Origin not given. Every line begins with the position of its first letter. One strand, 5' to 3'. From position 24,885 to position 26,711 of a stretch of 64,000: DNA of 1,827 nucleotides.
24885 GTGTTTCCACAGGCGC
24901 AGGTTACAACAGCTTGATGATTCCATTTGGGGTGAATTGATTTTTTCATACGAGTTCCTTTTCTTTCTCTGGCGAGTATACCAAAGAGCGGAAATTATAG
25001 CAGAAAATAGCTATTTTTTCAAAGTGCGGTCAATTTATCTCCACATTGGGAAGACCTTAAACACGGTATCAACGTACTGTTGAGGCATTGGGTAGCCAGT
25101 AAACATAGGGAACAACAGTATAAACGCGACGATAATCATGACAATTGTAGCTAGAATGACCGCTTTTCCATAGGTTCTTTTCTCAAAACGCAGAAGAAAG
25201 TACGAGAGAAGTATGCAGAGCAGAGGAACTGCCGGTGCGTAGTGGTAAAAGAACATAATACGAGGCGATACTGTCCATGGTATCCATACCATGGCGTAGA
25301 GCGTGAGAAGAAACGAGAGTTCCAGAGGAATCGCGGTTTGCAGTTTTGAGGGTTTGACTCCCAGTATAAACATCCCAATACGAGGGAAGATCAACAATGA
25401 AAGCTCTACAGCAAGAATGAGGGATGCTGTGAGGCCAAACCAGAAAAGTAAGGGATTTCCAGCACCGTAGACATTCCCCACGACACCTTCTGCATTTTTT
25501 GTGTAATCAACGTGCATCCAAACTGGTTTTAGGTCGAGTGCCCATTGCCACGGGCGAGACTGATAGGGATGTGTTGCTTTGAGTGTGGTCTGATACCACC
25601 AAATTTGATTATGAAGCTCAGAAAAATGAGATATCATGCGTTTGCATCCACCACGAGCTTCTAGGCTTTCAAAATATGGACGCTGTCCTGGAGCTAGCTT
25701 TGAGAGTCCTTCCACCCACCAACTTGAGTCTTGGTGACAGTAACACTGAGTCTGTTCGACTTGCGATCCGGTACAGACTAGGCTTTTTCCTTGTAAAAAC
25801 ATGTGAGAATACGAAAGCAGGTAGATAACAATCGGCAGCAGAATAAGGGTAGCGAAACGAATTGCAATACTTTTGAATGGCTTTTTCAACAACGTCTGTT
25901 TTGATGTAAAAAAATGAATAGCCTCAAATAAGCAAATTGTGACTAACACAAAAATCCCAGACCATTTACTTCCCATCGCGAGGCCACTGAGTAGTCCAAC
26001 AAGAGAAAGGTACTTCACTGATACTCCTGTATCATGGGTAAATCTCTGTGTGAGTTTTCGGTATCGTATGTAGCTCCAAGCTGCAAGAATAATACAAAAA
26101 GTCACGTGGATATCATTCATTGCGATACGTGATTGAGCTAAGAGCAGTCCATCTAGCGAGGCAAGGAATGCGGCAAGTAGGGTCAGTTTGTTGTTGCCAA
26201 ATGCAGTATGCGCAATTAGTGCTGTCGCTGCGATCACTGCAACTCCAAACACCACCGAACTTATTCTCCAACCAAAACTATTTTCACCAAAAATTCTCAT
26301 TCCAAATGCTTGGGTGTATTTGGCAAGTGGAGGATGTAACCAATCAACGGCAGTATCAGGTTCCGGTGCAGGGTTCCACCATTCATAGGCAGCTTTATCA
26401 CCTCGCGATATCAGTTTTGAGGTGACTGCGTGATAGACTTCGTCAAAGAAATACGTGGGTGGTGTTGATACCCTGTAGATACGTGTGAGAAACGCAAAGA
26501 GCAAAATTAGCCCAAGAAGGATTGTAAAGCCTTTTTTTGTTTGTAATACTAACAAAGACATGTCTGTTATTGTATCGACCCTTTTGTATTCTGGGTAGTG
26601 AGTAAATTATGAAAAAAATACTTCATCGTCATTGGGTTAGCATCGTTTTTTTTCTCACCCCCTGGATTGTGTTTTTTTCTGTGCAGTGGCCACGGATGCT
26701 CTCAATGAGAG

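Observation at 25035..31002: Cluster of four GT-C-type polytopic membrane proteins: PMT/GT39-like, two tandem 550-aa paralogs, PIG-V-like mannosyltransferase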

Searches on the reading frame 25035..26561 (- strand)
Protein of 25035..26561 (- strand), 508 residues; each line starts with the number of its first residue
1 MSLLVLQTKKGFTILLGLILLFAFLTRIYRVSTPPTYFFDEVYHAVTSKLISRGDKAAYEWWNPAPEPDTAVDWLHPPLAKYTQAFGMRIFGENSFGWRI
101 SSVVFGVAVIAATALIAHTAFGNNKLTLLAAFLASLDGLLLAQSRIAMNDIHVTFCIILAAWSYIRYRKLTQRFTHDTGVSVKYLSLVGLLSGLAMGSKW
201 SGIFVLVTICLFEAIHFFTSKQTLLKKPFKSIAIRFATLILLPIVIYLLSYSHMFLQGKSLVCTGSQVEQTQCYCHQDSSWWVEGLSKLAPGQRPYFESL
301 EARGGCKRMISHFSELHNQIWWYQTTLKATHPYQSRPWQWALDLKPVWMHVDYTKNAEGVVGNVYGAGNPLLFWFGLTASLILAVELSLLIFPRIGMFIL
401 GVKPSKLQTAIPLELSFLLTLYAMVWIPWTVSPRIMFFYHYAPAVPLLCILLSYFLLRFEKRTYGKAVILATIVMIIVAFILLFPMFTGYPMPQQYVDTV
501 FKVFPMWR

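Call 3: search_protein_families(library=pfam, proteins=[window:25035-26561:-], max_evalue=1)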
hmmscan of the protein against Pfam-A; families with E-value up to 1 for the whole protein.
window:25035-26561:- (508 aa): 3 families
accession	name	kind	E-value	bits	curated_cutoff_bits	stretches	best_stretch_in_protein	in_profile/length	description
PF16192.10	PMT_4TMC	-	7.2e-23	81.6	32.4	1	310-497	2-193/202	C-terminal four TMM region of protein-O-mannosyltransferase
PF02366.24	PMT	-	1e-18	68.2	22.7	1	19-251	3-237/245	Dolichyl-phosphate-mannose-protein mannosyltransferase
PF13231.12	PMT_2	-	5.9e-15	56.3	26.1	1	76-247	2-160/160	Dolichyl-phosphate-mannose-protein mannosyltransferase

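Call 4: search_protein_families(library=ncbifam, proteins=[window:25035-26561:-], max_evalue=1)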
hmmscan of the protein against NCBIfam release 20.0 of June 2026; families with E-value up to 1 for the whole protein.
window:25035-26561:- (508 aa): 2 families
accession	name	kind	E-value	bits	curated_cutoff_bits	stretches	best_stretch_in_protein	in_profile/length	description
NF058602.1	PrMnsylTfPmt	equivalog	7e-23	81.2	800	1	74-475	97-498/530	protein O-mannosyltransferase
TIGR03663.1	TIGR03663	subfamily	4.7e-13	48.9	126.25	1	15-261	3-233/435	flippase activity-associated protein Agl23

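Call 61: search_solved_structures(query=A4, max_evalue=0.01)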
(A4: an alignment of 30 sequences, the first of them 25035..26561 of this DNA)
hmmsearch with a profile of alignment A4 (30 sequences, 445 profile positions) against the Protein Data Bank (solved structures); distinct sequences matched with E-value up to 0.01: 7.
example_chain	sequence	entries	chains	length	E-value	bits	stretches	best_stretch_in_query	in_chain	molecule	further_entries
9i5k_A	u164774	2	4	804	1.6e-79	271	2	11-261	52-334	Dolichyl-phosphate-mannose--protein mannosyltransferase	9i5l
6p25_A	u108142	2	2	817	3e-72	247.1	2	14-251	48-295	Dolichyl-phosphate-mannose--protein mannosyltransferase 1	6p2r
9e61_A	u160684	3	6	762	2e-63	218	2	14-252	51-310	Dolichyl-phosphate-mannose--protein mannosyltransferase 4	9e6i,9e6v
6p25_B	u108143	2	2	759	2.5e-54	188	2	12-252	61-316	Dolichyl-phosphate-mannose--protein mannosyltransferase 2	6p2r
3waj_A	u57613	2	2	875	3.3e-05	26.1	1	98-242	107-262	Transmembrane oligosaccharyl transferase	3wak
5gmy_A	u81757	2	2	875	3.3e-05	26.1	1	98-242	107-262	Transmembrane oligosaccharyl transferase, putative | Dolichyl-phosphooligosaccharide-protein glycotransferase 3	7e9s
9rql_A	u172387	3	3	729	0.0065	18.6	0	83-252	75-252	Protein O-mannosyl-transferase TMEM260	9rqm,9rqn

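Call 88: list_cluster_members(proteins=[window:25035-26561:-, window:26609-28261:+, window:28258-29904:+, window:29890-31002:-])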
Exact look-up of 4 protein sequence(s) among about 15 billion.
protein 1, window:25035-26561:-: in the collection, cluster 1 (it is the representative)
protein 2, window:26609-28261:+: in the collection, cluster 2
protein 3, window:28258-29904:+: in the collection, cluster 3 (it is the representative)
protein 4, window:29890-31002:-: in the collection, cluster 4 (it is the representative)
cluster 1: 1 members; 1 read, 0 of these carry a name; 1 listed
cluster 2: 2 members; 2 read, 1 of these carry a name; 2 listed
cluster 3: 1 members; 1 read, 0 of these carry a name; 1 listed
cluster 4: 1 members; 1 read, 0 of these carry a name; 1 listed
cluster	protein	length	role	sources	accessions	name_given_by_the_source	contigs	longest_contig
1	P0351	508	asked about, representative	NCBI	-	-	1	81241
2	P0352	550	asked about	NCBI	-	-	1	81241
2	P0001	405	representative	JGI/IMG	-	hypothetical protein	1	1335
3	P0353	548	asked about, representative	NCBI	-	-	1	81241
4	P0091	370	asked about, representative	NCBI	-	-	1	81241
